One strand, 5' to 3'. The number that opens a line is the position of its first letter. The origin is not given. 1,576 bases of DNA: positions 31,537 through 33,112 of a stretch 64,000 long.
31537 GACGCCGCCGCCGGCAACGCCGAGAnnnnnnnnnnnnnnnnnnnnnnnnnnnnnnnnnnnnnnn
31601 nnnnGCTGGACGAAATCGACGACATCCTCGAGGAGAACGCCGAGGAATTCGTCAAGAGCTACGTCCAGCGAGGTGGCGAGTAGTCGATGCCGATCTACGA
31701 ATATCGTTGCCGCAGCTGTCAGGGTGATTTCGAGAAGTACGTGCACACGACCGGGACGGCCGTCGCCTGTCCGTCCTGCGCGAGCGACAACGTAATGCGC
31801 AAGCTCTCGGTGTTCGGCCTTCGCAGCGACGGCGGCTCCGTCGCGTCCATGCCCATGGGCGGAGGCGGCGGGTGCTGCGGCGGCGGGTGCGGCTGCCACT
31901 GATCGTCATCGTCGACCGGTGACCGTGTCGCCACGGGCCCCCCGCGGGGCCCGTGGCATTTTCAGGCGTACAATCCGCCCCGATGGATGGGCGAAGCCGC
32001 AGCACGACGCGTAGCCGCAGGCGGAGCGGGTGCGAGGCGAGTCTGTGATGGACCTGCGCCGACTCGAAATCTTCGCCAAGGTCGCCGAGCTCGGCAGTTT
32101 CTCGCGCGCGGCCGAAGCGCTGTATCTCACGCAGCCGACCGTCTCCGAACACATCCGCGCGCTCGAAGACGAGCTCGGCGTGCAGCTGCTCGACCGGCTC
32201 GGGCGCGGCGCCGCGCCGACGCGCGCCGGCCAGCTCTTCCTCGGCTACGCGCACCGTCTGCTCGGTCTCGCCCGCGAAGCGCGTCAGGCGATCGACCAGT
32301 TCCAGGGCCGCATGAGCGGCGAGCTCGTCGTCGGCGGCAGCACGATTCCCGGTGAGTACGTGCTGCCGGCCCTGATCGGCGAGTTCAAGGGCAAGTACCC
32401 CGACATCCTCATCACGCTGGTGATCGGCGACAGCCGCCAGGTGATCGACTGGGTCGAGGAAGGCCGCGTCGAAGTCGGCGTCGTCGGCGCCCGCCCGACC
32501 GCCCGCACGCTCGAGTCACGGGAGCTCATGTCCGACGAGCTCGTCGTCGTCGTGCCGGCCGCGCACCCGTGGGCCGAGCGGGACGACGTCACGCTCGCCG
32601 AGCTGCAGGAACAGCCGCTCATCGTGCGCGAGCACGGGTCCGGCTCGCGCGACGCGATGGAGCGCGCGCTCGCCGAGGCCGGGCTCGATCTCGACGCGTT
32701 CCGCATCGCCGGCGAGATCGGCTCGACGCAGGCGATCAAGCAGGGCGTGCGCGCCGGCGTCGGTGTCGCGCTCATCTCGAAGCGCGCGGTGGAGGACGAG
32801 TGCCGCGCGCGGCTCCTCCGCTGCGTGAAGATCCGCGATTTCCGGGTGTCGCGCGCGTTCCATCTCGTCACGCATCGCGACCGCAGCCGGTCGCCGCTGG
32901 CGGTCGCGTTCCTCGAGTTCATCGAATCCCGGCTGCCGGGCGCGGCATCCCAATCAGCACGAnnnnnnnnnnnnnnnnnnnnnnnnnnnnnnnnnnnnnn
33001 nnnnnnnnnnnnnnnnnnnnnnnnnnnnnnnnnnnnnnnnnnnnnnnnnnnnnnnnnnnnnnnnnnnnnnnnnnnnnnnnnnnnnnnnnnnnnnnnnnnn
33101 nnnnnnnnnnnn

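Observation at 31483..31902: Solitary pup (C-terminal GGE) followed by an FmdB zinc-ribbon gene; no dop/pafA/proteasome genes nearby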

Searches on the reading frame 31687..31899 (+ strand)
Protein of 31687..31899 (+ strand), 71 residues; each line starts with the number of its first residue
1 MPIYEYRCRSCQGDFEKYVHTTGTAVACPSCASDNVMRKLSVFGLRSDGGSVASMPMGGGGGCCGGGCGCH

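Call 5: search_protein_families(library=pfam, proteins=[window:31687-31899:+], max_evalue=0.01)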
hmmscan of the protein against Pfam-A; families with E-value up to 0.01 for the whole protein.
window:31687-31899:+ (71 aa): 3 families
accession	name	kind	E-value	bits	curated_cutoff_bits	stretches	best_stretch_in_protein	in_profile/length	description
PF09723.15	Zn_ribbon_8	-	1.2e-12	48.1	34.4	1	1-39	1-40/41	Zinc ribbon domain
PF23451.1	Zn_ribbon_PaaD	-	0.00064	19.7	27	0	21-44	10-32/53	PaaD zinc beta ribbon domain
PF03811.18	Zn_ribbon_InsA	-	0.00069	19.7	26.1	1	25-38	5-18/35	InsA N-terminal domain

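Call 8: find_encoding_contigs(protein=window:31687-31899:+, flank=10000, max_places=10)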
Protein window:31687-31899:+ (71 aa): no gene with exactly this product is on record in the collection.

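Call 47: search_protein_families(library=ncbifam, proteins=[window:31687-31899:+], max_evalue=0.001)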
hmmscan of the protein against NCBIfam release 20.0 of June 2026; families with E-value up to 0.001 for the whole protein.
window:31687-31899:+ (71 aa): 2 families
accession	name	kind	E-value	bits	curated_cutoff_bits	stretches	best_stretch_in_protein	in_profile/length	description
TIGR02605.1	CxxC_CxxC_SSSS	subfamily_domain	8.2e-14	51.4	31.3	1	1-48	1-49/52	FmdB family zinc ribbon protein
NF053663.1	RPWMISH_prot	domain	5.2e-05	23.9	120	1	1-34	1-35/115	RPWMISH domain-containing protein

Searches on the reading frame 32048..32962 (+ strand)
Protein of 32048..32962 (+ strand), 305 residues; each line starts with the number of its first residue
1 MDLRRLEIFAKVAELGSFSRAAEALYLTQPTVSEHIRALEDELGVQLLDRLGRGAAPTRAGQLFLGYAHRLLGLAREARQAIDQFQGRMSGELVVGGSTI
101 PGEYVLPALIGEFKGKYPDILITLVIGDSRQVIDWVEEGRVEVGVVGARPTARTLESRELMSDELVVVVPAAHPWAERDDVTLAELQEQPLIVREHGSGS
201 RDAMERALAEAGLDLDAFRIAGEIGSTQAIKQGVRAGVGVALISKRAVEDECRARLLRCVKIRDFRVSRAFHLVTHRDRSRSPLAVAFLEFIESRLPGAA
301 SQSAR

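Call 5: search_protein_families(library=pfam, proteins=[window:32048-32962:+], max_evalue=0.01)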
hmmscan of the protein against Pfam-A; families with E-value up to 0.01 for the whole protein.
window:32048-32962:+ (305 aa): 7 families
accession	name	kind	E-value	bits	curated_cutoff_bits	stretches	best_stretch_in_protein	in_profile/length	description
PF03466.25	LysR_substrate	-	2.8e-55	187.4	28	1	87-295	2-207/209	LysR substrate binding domain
PF00126.33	HTH_1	-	5e-24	84.5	26.6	1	3-62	1-60/60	Bacterial regulatory helix-turn-helix protein, lysR family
PF12849.12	PBP_like_2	-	4.4e-06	27.1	27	1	90-219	9-156/267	PBP superfamily domain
PF12727.12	PBP_like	-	4.9e-05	23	27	1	182-292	85-192/193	PBP superfamily domain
PF12974.12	Phosphonate-bd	-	0.0024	17.7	27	1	112-213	127-218/242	ABC transporter, phosphonate, periplasmic substrate-binding protein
PF13556.12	HTH_30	-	0.0035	17.5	27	1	14-49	11-46/59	PucR C-terminal helix-turn-helix domain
PF01022.26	HTH_5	-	0.0043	17.3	22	0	22-41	22-41/47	Bacterial regulatory protein, arsR family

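Call 47: search_protein_families(library=ncbifam, proteins=[window:32048-32962:+], max_evalue=0.001)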
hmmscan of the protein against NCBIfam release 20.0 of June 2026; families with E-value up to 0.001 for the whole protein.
window:32048-32962:+ (305 aa): 55 families (the best 25 are shown)
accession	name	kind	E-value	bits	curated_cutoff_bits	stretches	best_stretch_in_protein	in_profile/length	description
NF040786.1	LysR_Sec_metab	equivalog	1.9e-92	309.5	250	1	1-294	1-296/298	selenium metabolism-associated LysR family transcriptional regulator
TIGR03339.1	phn_lysR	subfamily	4.9e-61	206.4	341.1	1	6-291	2-278/279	aminoethylphosphonate catabolism associated LysR family transcriptional regulator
NF040889.1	trans_reg_YeiE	equivalog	2.1e-57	194.6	480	1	2-291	4-285/288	DNA-binding transcriptional regulator YeiE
NF008095.0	PRK10837.1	subfamily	1.3e-55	188.7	281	1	2-293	4-287/290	LysR family transcriptional regulator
NF045990.1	TransRegCbbRRhodb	equivalog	6.1e-52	176.6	450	1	2-293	7-297/304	LysR family regulator CbbR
NF053705.1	TransRegGltCGpos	equivalog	5.7e-47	160.4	350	1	1-293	1-290/300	glutamate biosynthesis transcriptional regulator GltC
NF047520.1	trans_act_CidR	equivalog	1.6e-44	152.3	415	1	1-295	1-291/292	cidABC operon transcriptional activator CidR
NF008416.0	PRK11242.1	equivalog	7.5e-41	140.4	277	1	1-296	1-291/300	transcriptional regulator CynR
NF041036.1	decaheme_TF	subfamily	2.9e-38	132.1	210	1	1-295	1-295/301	multiheme cytochrome-associated LysR family transcriptional regulator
TIGR02424.1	TF_pcaQ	equivalog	3.8e-37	127.8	303.8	1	2-292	4-294/300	pca operon transcription factor PcaQ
NF008361.0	PRK11151.1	equivalog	6.7e-37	127.4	329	1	1-287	1-281/305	DNA-binding transcriptional regulator OxyR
NF045775.1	acetoin_reg_AlsR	exception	3e-36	125.4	430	1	1-292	1-288/290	acetoin biosynthesis transcriptional regulator AlsR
NF009327.0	PRK12684.1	subfamily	6.2e-36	124.2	402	1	1-280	1-279/313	CysB family HTH-type transcriptional regulator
NF008410.0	PRK11233.1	equivalog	1.1e-33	116.8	309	1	1-288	1-283/305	nitrogen assimilation transcriptional regulator NAC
NF047711.1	PutUtilRegPtrR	equivalog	1.5e-33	116.1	400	1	1-282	1-273/283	putrescine utilization regulator PtrR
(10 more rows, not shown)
